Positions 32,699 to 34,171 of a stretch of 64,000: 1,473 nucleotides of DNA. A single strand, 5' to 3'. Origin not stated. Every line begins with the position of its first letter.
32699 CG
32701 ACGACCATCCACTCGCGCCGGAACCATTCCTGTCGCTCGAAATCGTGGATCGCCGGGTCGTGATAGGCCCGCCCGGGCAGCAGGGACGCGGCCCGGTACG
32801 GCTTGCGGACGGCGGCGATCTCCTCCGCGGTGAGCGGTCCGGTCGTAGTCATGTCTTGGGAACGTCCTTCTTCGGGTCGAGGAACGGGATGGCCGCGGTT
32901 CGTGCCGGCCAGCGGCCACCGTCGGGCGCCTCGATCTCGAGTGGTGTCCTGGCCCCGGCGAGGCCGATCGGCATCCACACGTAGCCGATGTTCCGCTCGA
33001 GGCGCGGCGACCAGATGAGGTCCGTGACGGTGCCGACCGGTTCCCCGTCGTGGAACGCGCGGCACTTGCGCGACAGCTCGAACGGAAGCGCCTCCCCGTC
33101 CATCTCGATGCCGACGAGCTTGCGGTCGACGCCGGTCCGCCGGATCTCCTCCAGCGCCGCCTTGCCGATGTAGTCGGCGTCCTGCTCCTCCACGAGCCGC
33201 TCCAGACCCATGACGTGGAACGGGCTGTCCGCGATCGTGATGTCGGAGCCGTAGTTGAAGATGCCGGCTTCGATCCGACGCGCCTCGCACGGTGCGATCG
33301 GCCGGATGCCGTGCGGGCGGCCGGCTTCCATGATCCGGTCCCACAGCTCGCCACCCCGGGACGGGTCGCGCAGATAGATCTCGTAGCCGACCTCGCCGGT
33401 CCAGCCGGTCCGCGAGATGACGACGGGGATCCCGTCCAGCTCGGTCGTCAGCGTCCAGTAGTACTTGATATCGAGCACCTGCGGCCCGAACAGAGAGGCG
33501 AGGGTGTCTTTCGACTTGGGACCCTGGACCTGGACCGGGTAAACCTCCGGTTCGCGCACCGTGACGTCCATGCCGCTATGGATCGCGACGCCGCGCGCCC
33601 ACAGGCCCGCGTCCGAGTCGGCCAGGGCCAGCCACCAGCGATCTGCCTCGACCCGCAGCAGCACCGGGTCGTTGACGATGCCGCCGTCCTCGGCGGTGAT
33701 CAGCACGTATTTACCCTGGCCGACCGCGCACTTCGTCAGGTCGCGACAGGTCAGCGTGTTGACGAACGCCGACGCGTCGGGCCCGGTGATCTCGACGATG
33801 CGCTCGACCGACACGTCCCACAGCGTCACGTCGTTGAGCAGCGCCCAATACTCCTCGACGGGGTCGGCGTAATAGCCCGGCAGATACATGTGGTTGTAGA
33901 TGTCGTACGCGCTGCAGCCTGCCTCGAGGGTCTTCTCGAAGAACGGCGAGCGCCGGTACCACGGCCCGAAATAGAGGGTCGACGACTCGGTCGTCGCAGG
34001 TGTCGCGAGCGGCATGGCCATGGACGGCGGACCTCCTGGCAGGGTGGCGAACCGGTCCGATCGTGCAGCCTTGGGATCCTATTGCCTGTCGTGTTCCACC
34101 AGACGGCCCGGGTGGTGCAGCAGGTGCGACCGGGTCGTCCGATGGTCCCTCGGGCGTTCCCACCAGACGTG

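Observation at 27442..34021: Rieske oxygenase alpha subunit ATGA-coupled to a GcvT-family folate protein, adjacent to a PotABCD-type importer: candidate N-methyl or quaternary-amine demethylation locus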

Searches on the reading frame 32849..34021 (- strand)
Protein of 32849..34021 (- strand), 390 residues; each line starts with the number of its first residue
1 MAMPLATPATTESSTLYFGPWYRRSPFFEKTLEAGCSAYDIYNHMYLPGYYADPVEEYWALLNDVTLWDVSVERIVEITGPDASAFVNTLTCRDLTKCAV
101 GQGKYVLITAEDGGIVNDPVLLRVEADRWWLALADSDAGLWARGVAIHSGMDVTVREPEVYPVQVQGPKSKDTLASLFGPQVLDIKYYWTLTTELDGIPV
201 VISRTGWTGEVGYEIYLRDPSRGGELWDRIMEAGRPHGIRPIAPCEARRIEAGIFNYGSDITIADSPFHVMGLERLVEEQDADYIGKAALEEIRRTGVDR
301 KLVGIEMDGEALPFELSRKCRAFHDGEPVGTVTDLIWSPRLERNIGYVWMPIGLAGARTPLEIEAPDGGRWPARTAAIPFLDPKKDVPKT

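Call 6: search_protein_families(library=pfam, proteins=[window:32849-34021:-])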
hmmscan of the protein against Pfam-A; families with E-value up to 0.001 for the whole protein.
window:32849-34021:- (390 aa): 2 families
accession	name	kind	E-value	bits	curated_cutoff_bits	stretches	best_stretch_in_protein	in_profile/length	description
PF01571.26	GCV_T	-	6.7e-43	147.2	25.6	1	32-270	6-250/255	Aminomethyltransferase folate-binding domain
PF08669.17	GCV_T_C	-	4.9e-13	49.2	25.9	1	300-382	1-80/80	Glycine cleavage T-protein C-terminal barrel domain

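Call 7: search_protein_families(library=ncbifam, proteins=[window:32849-34021:-])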
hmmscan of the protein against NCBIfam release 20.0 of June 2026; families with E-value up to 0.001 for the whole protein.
window:32849-34021:- (390 aa): 8 families
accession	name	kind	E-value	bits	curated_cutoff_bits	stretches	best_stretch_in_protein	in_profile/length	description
NF009133.0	PRK12486.1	equivalog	8.9e-93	311.1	410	1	22-369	12-358/369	dimethylsulfoniopropionate demethylase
NF053776.1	TmaoDeMthMsil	equivalog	9.8e-64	216.1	1100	1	23-388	386-761/763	trimethylamine N-oxide demethylase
NF001567.0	PRK00389.1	subfamily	1.1e-50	172.7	300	1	23-385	4-357/359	glycine cleavage system aminomethyltransferase GcvT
TIGR00528.1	gcvT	equivalog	8e-40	136.9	235.85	1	23-363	2-343/362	glycine cleavage system aminomethyltransferase GcvT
TIGR01372.1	soxA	subfamily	1.6e-29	102.4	1164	1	60-385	652-991/996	sarcosine oxidase subunit alpha family protein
NF010093.0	PRK13579.1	equivalog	1.9e-29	102.6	459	1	62-383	49-366/371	glycine cleavage system aminomethyltransferase GcvT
NF047633.1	SyrngDmethDesA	equivalog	1.8e-13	49.8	800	1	47-242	29-235/453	syringate O-demethylase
NF047885.1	VanMgalDeMLigM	equivalog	4.7e-09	35.7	580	1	51-243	32-237/461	vanillate/3-O-methylgallate O-demethylase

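Call 13: search_solved_structures(query=window:32849-34021:-, max_evalue=0.00001)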
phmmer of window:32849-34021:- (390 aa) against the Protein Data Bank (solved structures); distinct sequences matched with E-value up to 0.00001: 18.
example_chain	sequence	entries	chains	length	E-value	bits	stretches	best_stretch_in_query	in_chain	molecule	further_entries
3tfh_A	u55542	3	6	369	5.6e-65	223.1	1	23-349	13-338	GcvT-like Aminomethyltransferase protein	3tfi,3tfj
9q59_A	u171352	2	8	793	1.3e-49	172.5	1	34-389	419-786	trimethylamine N-oxide demethylase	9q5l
9q5a_A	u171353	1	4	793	1.3e-49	172.5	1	34-389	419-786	Trimethylamine N-oxide Demethylase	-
1yx2_A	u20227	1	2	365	1.2e-37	133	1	22-353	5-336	Aminomethyltransferase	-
1v5v_A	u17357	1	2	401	4.1e-37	131.3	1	46-385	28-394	aminomethyltransferase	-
1woo_A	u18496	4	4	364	3.7e-36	128.2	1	23-348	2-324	Aminomethyltransferase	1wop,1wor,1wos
3a8i_A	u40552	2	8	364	6.1e-27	97.8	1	24-355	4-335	Aminomethyltransferase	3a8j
1vlo_A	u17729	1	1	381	6.5e-27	97.7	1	24-355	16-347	Aminomethyltransferase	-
3a8k_A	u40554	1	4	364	2.9e-26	95.6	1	24-355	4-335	Aminomethyltransferase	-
1pj5_A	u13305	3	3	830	7.1e-24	87.7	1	49-384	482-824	N,N-dimethylglycine oxidase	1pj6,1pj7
3gsi_A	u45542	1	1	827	8.2e-23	84.2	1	49-384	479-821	N,N-dimethylglycine oxidase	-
4pab_A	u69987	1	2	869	4.4e-20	75.2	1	140-377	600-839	Dimethylglycine dehydrogenase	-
5l46_A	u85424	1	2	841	8.7e-20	74.2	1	140-374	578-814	Dimethylglycine dehydrogenase, mitochondrial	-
4p9s_A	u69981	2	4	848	1.7e-19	73.2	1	140-377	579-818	Dimethylglycine dehydrogenase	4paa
1vrq_A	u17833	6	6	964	9e-16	61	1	59-303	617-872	Sarcosine oxidase alpha subunit | Subunit alpha of sarcosine oxidase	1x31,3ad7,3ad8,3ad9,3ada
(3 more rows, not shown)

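Call 17: find_homologous_proteins(query=window:32849-34021:-)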
Query window:32849-34021:- (390 aa): 7991 proteins with E <= 0.001 among 8000 candidates; the best 120 are listed.
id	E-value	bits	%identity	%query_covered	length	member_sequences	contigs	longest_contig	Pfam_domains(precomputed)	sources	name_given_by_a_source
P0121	7.2e-251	850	93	100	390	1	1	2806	PF01571.27,PF08669.18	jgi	jgi:glycine cleavage system aminomethyltransferase T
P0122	8.7e-248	840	92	100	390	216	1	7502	PF01571.27,PF08669.18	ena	-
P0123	2.0e-247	839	92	100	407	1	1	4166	PF01571.27,PF08669.18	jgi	jgi:glycine cleavage system aminomethyltransferase T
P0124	2.3e-247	839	92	100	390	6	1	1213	PF01571.27,PF08669.18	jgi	jgi:aminomethyltransferase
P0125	8.0e-247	837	91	100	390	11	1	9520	PF01571.27,PF08669.18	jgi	jgi:aminomethyltransferase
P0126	3.3e-246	835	91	100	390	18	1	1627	PF01571.27,PF08669.18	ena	-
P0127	1.7e-245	833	91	100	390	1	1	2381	PF01571.27,PF08669.18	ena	-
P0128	4.9e-244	828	92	99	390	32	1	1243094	PF01571.27,PF08669.18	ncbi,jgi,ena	jgi:glycine cleavage system aminomethyltransferase T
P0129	8.7e-244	827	91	100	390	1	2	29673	PF01571.27,PF08669.18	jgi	jgi:glycine cleavage system aminomethyltransferase T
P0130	6.4e-243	824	89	97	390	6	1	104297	PF01571.27,PF08669.18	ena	-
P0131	7.2e-242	821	89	100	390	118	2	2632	PF01571.27,PF08669.18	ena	-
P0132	1.4e-241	820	89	97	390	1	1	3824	PF01571.27,PF08669.18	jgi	jgi:aminomethyltransferase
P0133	1.5e-240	816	89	100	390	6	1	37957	PF01571.27,PF08669.18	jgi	jgi:aminomethyltransferase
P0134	2.7e-240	815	88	100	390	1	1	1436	PF01571.27,PF08669.18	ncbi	-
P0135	9.4e-240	814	89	100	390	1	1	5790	PF01571.27,PF08669.18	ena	-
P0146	9.0e-231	784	86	99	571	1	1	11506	PF01571.27,PF08669.18,PF03781.23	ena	-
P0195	1.5e-218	744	90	91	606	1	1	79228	PF01571.27,PF08669.18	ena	-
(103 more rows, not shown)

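Call 21: find_related_loci(query=window:32849-34021:-, collection=genome_contigs, flank=10000)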
Query window:32849-34021:- (390 aa) in genome_contigs; peptide patterns used: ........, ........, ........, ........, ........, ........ (x = any residue, [..] = any of these).
439 stretches matched a pattern; 392 encode a relative of the query (tblastn E <= 1e-3); the best 80 are kept; 80 distinct loci.
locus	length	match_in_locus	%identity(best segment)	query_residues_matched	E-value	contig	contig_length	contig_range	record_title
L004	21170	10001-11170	98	1-390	0e+0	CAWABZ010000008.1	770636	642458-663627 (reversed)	MAG: uncultured Chloroflexia bacterium isolate MFD09267.bin.2.90 genome assembly, contig: contig_34366, whole genome sho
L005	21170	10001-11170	97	1-390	0e+0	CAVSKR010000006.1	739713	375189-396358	MAG: uncultured Chloroflexia bacterium isolate MFD09206.bin.1.191 genome assembly, contig: contig_6781, whole genome sho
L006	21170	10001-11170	94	1-390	0e+0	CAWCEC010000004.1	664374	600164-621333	MAG: uncultured Chloroflexia bacterium isolate MFD09267.bin.2.231 genome assembly, contig: contig_28352, whole genome sh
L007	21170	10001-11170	94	1-390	0e+0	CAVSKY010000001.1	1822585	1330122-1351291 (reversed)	MAG: uncultured Chloroflexia bacterium isolate MFD09206.bin.1.75 genome assembly, contig: contig_1289, whole genome shot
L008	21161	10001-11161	94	1-387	0e+0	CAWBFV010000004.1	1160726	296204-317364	MAG: uncultured Chloroflexia bacterium isolate MFD09212.bin.2.194 genome assembly, contig: contig_2320, whole genome sho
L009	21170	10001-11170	92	1-390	0e+0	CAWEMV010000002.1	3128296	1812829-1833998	MAG: uncultured Chloroflexia bacterium isolate MFD02360.bin.2.141 genome assembly, contig: contig_446, whole genome shot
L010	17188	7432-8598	93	1-389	0e+0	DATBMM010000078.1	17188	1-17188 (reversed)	MAG TPA_asm: Candidatus Limnocylindrales bacterium isolate SMAG_U3998 k141_3842367, whole genome shotgun sequence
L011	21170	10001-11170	91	1-390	0e+0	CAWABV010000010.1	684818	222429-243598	MAG: uncultured Chloroflexia bacterium isolate MFD05176.bin.1.233 genome assembly, contig: contig_42754, whole genome sh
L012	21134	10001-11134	95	12-389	0e+0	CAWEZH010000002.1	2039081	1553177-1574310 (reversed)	MAG: uncultured Chloroflexia bacterium isolate MFD09267.bin.1.5 genome assembly, contig: contig_20474, whole genome shot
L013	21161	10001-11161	93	1-387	0e+0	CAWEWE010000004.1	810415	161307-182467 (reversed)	MAG: uncultured Chloroflexia bacterium isolate MFD09206.bin.1.106 genome assembly, contig: contig_2064, whole genome sho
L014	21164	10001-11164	92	1-388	0e+0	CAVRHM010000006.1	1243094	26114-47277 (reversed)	MAG: uncultured Chloroflexia bacterium isolate MFD05567.bin.2.55 genome assembly, contig: contig_57904, whole genome sho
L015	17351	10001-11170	91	1-390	0e+0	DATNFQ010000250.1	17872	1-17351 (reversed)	MAG TPA_asm: Patescibacteria group bacterium isolate SMAG_U11299 k141_2113782, whole genome shotgun sequence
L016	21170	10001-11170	91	1-390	0e+0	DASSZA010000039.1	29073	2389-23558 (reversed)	MAG TPA_asm: Candidatus Limnocylindrales bacterium isolate SMAG_U695 k141_131015, whole genome shotgun sequence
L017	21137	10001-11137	93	12-390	0e+0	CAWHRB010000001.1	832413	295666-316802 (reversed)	MAG: uncultured Chloroflexia bacterium isolate MFD06742.bin.1.139 genome assembly, contig: contig_2188, whole genome sho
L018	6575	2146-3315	90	1-390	0e+0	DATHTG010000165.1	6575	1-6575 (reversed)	MAG TPA_asm: Candidatus Limnocylindrales bacterium isolate SMAG_U16071 k141_1111752, whole genome shotgun sequence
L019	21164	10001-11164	90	1-388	0e+0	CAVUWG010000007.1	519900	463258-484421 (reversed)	MAG: uncultured Chloroflexia bacterium isolate MFD08497.bin.2.33 genome assembly, contig: contig_94701, whole genome sho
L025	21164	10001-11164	88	1-388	0e+0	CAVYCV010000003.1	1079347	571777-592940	MAG: uncultured Chloroflexia bacterium isolate MFD04944.bin.1.217 genome assembly, contig: contig_21997, whole genome sh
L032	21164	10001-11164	87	1-388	0e+0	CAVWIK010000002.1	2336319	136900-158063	MAG: uncultured Chloroflexia bacterium isolate MFD02199.bin.2.130 genome assembly, contig: contig_20001, whole genome sh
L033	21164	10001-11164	87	1-388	0e+0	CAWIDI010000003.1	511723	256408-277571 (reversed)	MAG: uncultured Chloroflexia bacterium isolate MFD05442.bin.2.330 genome assembly, contig: contig_21109, whole genome sh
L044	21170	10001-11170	87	1-390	0e+0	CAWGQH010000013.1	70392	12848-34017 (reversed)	MAG: uncultured Chloroflexia bacterium isolate MFD08497.bin.2.46 genome assembly, contig: contig_33780, whole genome sho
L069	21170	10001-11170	83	1-390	0e+0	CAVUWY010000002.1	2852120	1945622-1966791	MAG: uncultured Chloroflexia bacterium isolate MFD06435.bin.2.45 genome assembly, contig: contig_37824, whole genome sho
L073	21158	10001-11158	84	3-390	0e+0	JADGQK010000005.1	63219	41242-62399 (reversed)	MAG: Chloroflexota bacterium isolate Chersky.17_25 contig-100_30, whole genome shotgun sequence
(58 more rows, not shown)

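Call 24: search_protein_families(library=pfam, proteins=[L019:6323-8080:-, L019:7989-9266:-, L019:9097-9885:+, L033:9353-9853:+, L033:12622-13593:-, L033:13473-13919:-, L033:13901-14887:-, L044:14161-15870:-, L044:15912-17204:+, L044:17226-18941:-], max_evalue=0.00001)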
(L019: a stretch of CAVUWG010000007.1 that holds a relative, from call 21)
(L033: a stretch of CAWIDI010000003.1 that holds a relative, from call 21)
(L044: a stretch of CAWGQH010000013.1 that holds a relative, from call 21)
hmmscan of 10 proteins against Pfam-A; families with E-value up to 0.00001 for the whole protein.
L019:6323-8080:- (585 aa): 4 families
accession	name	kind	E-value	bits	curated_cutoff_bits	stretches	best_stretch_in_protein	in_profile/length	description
PF01593.30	Amino_oxidase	-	2.1e-13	50.8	19.8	1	71-567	3-431/443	Flavin containing amine oxidoreductase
PF01266.30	DAO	-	3.1e-11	43.9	27.9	0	300-354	150-204/353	FAD dependent oxidoreductase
PF13450.12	NAD_binding_8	-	2.4e-08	34.6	21.9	1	64-117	1-50/68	NAD(P)-binding Rossmann-like domain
PF01946.23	Thi4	-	7.9e-06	25.7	26.2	0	60-98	18-57/235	Thi4 family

L019:7989-9266:- (425 aa): 2 families
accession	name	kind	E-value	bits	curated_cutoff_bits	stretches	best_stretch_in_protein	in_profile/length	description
PF01571.26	GCV_T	-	2.5e-59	201.1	25.6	1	43-290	9-254/255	Aminomethyltransferase folate-binding domain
PF08669.17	GCV_T_C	-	5.4e-11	42.7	25.9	1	343-418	9-79/80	Glycine cleavage T-protein C-terminal barrel domain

L019:9097-9885:+ (262 aa): 2 families
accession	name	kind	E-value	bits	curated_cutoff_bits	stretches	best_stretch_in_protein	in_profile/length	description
PF13977.11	TetR_C_6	-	2.8e-18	66.6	27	1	143-251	2-112/115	BetI-type transcriptional repressor, C-terminal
PF00440.29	TetR_N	-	7.1e-13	48.6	24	1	74-120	1-47/47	Bacterial regulatory proteins, tetR family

L033:9353-9853:+ (166 aa): 0 families

L033:12622-13593:- (323 aa): 3 families
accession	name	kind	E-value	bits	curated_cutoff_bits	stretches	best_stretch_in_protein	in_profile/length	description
PF00583.31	Acetyltransf_1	-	1.2e-10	42.2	20.7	1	199-309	7-116/116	Acetyltransferase (GNAT) family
PF08445.16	FR47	-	3.9e-09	36.8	22.1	1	251-312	20-80/86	FR47-like protein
PF13508.13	Acetyltransf_7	-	8.3e-07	29.7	27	1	233-310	8-83/84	Acetyltransferase (GNAT) domain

L033:13473-13919:- (148 aa): 1 family
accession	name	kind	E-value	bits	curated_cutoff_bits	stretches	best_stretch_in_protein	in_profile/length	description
PF05025.18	RbsD_FucU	-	4.9e-28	98.7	25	1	6-144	1-138/138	RbsD / FucU transport protein family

L033:13901-14887:- (328 aa): 1 family
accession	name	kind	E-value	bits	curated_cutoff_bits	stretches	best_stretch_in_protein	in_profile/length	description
PF01557.24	FAA_hydrolase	-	7.4e-25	88.3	23.9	1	141-318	22-214/214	Fumarylacetoacetate (FAA) hydrolase C-terminal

L044:14161-15870:- (569 aa): 2 families
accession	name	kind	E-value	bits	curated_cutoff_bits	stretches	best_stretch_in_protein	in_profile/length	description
PF00732.25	GMC_oxred_N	-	1.2e-51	176.1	23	1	23-317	1-217/218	GMC oxidoreductase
PF05199.19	GMC_oxred_C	-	1.8e-31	110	24.6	1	409-542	2-139/139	GMC oxidoreductase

L044:15912-17204:+ (430 aa): 5 families
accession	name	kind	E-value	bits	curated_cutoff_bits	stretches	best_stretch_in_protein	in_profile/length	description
PF02518.31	HATPase_c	-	5.3e-25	88.4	26.4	1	313-420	3-109/111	Histidine kinase-, DNA gyrase B-, and HSP90-like ATPase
PF00512.31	HisKA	-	2.3e-14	53.6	26.9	1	200-267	2-66/66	His Kinase A (phospho-acceptor) domain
PF13185.12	GAF_2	-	9.9e-12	45.7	28.6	1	58-181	6-132/136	GAF domain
PF01590.32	GAF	-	1.5e-11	45.4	22.4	1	56-181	2-130/133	GAF domain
PF13492.12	GAF_3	-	1.6e-06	28.9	27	1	57-184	3-127/129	GAF domain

L044:17226-18941:- (571 aa): 1 family
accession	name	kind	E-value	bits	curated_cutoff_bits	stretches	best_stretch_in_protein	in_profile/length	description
PF06253.16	MTTB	-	4.6e-197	655.4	25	1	69-568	5-500/500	Trimethylamine methyltransferase (MTTB)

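Call 40: search_solved_structures(query=window:32849-34021:-, max_evalue=1e-30, show_alignments=3)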
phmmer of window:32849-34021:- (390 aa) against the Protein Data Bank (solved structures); distinct sequences matched with E-value up to 1e-30: 6.
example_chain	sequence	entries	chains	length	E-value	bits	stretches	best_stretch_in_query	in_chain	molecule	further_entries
3tfh_A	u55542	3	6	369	5.6e-65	223.1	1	23-349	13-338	GcvT-like Aminomethyltransferase protein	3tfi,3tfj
9q59_A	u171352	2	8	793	1.3e-49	172.5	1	34-389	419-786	trimethylamine N-oxide demethylase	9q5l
9q5a_A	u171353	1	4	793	1.3e-49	172.5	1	34-389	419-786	Trimethylamine N-oxide Demethylase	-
1yx2_A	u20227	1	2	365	1.2e-37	133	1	22-353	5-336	Aminomethyltransferase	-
1v5v_A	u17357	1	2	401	4.1e-37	131.3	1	46-385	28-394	aminomethyltransferase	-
1woo_A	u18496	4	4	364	3.7e-36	128.2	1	23-348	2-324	Aminomethyltransferase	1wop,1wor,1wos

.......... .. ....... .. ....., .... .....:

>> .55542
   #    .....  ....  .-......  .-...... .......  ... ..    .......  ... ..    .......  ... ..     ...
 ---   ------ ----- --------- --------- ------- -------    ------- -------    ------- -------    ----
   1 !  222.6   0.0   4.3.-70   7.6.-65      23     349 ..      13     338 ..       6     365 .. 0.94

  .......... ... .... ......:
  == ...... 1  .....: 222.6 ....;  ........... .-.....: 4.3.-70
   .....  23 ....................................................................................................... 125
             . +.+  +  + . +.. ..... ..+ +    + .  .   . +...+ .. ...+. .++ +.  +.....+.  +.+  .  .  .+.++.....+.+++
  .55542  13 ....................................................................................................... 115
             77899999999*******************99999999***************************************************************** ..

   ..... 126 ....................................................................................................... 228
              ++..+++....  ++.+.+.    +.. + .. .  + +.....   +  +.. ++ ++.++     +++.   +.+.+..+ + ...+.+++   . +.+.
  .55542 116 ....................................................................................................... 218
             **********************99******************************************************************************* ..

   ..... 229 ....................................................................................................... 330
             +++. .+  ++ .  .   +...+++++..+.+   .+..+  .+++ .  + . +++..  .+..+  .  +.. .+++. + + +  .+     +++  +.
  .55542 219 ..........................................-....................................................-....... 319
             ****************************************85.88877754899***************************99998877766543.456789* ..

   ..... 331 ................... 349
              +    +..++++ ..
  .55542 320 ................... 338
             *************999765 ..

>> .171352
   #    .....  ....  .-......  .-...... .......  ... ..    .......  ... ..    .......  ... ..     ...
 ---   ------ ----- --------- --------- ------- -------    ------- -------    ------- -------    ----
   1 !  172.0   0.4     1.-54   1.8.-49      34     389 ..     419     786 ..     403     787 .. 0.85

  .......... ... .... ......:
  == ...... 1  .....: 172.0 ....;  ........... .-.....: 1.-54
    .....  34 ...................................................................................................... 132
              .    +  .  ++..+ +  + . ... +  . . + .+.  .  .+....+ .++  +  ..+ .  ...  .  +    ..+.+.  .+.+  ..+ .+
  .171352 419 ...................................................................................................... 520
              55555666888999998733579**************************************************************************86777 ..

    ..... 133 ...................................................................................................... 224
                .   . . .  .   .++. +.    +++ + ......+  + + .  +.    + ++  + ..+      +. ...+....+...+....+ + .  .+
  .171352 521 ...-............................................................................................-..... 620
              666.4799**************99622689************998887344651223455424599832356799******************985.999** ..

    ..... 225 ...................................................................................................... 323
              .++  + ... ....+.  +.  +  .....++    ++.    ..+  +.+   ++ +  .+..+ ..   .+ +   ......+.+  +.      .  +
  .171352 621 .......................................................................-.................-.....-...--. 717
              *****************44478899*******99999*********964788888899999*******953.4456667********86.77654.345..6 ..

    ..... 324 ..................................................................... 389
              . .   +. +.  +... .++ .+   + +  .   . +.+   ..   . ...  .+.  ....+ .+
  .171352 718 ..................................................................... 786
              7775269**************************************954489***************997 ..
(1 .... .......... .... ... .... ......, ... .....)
